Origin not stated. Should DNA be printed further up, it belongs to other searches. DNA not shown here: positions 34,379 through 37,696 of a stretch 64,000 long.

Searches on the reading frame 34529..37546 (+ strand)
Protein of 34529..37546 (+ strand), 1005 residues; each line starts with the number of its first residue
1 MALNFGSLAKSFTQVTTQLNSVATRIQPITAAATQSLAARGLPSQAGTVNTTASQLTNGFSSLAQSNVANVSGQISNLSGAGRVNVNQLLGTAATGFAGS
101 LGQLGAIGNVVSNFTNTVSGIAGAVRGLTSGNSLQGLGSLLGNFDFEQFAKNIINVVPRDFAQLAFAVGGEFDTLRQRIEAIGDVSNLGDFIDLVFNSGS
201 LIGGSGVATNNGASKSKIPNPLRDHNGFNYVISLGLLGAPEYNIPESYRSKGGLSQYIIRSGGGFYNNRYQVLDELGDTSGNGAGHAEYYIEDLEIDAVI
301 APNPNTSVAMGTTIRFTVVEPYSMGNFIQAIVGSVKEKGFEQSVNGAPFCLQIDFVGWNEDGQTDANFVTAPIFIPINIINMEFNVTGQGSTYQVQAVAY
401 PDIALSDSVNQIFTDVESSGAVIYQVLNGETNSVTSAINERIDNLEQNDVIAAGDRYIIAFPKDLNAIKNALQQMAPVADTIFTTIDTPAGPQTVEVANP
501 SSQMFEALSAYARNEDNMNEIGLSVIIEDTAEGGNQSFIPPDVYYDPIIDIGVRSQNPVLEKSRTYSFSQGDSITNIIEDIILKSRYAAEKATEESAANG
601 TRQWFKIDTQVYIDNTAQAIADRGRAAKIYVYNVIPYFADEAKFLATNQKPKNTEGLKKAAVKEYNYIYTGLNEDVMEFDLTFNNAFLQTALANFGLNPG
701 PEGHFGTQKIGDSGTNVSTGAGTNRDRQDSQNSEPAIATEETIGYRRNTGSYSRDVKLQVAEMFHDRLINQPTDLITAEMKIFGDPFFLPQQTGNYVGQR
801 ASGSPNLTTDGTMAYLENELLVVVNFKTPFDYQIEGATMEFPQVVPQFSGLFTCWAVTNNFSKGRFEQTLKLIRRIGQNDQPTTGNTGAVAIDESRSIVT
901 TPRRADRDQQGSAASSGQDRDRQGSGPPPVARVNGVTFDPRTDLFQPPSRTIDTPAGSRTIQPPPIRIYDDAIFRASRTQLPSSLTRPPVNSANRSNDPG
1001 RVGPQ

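Call 68: search_protein_families(library=phrogs, proteins=[window:34529-37546:+], max_evalue=0.00001)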
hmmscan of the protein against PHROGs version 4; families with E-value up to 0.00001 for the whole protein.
window:34529-37546:+ (1005 aa): 1 family
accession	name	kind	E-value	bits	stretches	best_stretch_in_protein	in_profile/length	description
phrog_11190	-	head and packaging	1.3e-19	71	1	722-871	579-734/753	virion structural protein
